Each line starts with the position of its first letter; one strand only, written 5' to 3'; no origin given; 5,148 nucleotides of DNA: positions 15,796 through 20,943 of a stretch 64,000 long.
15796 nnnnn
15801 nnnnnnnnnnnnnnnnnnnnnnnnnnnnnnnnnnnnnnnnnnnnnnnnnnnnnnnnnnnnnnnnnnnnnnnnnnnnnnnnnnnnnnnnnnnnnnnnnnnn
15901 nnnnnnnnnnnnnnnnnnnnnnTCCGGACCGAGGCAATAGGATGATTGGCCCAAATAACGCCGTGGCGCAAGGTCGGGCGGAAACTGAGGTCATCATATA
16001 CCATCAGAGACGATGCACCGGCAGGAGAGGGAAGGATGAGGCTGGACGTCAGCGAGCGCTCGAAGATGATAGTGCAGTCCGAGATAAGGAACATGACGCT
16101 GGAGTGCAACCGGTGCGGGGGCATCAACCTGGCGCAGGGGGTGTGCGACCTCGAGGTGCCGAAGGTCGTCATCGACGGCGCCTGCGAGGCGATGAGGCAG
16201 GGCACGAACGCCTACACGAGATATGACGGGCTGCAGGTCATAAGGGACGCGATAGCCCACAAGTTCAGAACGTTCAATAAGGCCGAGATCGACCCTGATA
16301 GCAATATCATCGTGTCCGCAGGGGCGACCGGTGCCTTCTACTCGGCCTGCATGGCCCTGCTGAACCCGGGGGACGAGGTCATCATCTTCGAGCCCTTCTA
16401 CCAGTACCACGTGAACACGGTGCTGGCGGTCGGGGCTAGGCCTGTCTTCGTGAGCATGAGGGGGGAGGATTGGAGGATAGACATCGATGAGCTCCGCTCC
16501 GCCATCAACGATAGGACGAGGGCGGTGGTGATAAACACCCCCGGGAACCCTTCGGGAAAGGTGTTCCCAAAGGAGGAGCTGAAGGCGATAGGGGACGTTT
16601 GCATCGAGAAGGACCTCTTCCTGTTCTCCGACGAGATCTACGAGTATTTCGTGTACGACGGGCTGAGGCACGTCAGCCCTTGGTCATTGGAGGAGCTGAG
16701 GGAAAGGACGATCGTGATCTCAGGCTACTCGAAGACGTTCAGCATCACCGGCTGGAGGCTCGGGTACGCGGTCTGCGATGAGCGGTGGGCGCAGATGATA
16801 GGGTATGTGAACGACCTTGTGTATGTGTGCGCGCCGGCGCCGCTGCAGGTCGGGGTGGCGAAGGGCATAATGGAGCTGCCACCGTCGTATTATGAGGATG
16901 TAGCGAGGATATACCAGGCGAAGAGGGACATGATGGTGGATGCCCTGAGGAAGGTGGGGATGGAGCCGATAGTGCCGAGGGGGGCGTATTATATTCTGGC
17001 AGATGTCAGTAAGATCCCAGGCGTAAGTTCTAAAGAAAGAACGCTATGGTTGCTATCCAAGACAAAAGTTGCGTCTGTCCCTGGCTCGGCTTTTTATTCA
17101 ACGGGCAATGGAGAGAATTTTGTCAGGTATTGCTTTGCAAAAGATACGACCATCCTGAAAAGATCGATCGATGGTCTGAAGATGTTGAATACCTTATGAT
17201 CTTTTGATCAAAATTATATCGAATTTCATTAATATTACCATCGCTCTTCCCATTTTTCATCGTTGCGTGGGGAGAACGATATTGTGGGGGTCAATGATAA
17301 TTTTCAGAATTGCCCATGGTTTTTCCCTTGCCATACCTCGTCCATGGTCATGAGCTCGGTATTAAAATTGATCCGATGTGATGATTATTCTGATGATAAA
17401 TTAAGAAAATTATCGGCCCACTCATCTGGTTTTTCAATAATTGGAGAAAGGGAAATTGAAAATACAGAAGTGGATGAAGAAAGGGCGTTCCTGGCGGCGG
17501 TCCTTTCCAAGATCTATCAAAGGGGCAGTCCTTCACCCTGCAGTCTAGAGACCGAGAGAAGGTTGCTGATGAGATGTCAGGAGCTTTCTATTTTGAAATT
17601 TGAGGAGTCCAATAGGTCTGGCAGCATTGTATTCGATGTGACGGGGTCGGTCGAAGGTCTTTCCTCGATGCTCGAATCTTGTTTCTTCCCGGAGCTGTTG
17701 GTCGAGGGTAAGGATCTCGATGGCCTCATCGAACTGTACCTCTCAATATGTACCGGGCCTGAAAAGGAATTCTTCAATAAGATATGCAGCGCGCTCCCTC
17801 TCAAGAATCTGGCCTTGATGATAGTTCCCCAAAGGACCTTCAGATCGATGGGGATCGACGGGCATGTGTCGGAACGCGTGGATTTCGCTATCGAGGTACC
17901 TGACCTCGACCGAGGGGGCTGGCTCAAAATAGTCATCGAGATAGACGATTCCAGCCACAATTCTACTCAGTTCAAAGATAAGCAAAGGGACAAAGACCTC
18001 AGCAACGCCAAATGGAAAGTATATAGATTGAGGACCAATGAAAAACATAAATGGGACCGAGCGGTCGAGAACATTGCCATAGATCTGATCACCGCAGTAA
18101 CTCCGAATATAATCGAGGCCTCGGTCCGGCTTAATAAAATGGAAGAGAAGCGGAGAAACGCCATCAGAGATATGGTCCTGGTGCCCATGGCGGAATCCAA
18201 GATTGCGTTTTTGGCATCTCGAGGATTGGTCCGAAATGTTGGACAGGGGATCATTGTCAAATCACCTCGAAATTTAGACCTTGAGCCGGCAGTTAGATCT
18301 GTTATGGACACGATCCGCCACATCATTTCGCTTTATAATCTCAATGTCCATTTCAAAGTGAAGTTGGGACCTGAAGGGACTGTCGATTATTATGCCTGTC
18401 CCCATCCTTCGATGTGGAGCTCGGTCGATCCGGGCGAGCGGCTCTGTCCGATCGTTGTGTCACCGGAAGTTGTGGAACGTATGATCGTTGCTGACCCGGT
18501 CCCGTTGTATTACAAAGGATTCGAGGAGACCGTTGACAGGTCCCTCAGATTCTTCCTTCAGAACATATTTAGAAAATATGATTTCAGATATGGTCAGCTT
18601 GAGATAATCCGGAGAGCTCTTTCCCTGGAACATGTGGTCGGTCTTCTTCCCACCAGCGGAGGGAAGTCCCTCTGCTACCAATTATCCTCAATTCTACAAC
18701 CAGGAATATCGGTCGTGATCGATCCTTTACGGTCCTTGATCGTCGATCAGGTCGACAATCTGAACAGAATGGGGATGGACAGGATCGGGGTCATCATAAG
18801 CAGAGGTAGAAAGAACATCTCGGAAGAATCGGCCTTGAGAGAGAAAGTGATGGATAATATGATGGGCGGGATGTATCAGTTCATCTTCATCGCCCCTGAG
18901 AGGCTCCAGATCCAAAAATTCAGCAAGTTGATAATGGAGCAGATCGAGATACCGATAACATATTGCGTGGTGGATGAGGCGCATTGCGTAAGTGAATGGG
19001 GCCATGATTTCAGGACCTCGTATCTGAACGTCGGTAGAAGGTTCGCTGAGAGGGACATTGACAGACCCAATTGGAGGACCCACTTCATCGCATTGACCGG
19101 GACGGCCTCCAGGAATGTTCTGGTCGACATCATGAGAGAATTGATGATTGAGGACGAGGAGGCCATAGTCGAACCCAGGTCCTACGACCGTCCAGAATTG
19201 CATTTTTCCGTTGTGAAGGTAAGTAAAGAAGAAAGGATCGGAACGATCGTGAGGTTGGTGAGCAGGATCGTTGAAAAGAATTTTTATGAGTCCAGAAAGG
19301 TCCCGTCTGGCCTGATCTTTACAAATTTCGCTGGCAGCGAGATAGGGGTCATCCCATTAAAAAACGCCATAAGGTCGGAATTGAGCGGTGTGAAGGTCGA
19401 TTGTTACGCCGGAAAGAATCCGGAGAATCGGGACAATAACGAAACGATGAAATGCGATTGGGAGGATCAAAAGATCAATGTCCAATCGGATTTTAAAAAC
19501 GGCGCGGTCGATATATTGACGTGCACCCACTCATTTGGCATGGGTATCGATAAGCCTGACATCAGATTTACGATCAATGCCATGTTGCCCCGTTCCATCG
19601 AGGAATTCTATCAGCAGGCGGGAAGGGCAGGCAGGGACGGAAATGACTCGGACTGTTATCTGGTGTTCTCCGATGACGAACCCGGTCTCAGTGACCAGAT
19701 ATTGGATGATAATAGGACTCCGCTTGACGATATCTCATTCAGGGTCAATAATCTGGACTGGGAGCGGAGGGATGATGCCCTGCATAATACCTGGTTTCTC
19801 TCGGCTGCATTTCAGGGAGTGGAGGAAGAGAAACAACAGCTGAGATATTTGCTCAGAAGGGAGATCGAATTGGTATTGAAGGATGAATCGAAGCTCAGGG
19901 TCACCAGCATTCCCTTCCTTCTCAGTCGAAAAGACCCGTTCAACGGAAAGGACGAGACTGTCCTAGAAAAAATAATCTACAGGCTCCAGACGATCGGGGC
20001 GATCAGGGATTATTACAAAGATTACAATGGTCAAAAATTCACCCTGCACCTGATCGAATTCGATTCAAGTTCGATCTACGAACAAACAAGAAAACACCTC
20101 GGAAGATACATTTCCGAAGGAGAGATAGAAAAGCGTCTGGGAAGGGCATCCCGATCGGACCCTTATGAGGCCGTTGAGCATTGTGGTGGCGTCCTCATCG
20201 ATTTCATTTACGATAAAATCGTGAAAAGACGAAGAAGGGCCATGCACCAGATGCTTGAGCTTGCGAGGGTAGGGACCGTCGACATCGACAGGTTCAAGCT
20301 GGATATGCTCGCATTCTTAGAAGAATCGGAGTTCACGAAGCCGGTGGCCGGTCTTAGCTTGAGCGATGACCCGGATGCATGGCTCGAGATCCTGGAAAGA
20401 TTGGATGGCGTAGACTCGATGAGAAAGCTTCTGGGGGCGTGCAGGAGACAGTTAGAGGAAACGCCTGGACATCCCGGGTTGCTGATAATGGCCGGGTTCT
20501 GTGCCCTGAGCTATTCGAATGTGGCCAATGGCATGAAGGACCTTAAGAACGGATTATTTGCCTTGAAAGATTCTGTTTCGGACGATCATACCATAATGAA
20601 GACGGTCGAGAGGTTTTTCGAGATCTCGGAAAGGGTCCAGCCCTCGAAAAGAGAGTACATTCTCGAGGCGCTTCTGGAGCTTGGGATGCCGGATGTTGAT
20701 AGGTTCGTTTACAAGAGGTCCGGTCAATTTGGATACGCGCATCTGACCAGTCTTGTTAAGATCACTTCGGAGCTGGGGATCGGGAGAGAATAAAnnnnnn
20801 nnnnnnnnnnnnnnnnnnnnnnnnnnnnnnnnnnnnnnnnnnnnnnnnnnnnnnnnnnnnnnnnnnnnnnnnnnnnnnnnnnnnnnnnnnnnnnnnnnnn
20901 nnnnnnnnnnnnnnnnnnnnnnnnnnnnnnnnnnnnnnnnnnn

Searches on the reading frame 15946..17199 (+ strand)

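Call 30: search_protein_families(library=pfam, proteins=[window:15946-17199:+], max_evalue=1)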
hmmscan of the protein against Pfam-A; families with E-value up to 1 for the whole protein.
window:15946-17199:+ (417 aa): 6 families
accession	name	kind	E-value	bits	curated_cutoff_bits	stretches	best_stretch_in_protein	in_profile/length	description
PF00155.27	Aminotran_1_2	-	8.9e-60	203.2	19.7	1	60-400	4-350/361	Aminotransferase class I and II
PF01041.23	DegT_DnrJ_EryC1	-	3.5e-11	43.4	19.8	1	122-229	43-145/360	DegT/DnrJ/EryC1/StrS aminotransferase family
PF01053.26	Cys_Met_Meta_PP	-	1e-06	28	27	1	84-207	40-154/381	Cys/Met metabolism PLP-dependent enzyme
PF00266.25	Aminotran_5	-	4.2e-06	26.4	21.5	1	116-214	59-163/371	Aminotransferase class-V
PF01212.27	Beta_elim_lyase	-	0.0037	17.1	27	1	129-229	58-168/288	Beta-eliminating lyase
PF12225.13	DUF5981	-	0.031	14.4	23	1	38-87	6-58/95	Methylene-tetrahydrofolate reductase C terminal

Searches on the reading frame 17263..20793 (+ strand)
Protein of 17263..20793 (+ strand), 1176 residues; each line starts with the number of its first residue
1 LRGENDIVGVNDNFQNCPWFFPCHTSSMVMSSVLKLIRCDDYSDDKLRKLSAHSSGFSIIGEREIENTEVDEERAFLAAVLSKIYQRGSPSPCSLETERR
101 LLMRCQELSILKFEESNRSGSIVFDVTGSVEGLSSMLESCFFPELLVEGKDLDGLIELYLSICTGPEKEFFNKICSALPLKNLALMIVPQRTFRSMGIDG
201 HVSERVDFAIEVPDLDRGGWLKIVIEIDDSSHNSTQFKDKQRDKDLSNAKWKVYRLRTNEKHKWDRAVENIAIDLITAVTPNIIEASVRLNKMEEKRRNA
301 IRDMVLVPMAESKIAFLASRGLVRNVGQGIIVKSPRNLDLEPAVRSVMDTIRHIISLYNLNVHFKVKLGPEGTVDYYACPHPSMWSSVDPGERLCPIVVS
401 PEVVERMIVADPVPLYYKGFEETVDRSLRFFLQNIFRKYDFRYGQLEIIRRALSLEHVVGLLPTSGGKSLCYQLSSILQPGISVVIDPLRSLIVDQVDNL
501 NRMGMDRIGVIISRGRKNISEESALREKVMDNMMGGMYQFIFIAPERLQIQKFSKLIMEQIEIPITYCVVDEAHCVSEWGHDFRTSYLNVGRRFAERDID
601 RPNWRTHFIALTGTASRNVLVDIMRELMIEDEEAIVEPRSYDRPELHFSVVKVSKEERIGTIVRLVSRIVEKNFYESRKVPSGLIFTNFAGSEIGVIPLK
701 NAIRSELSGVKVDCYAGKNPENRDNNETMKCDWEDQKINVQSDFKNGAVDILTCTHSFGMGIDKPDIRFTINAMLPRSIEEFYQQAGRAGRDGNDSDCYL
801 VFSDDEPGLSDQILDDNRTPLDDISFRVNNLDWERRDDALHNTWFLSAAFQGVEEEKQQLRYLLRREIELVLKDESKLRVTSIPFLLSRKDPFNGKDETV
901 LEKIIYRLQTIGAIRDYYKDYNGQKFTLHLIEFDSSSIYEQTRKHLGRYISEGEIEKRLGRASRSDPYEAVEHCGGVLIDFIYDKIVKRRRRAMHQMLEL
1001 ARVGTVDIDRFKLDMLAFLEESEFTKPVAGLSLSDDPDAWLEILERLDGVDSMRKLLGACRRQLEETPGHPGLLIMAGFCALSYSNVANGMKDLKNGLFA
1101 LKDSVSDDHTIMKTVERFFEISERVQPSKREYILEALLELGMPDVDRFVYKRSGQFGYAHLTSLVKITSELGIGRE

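Call 5: search_protein_families(library=pfam, proteins=[window:17263-20793:+], max_evalue=0.01)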
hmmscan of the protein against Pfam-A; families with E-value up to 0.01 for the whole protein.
window:17263-20793:+ (1176 aa): 3 families
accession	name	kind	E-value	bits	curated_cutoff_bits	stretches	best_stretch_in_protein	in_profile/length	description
PF00270.35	DEAD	-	1.3e-15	57.9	26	1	445-619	4-164/167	DEAD/DEAH box helicase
PF00271.37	Helicase_C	-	1.4e-10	41.9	23.5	1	735-793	52-110/110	Helicase conserved C-terminal domain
PF04480.18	DUF559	-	6.8e-05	23.1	20.6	1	222-272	54-105/109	Protein of unknown function (DUF559)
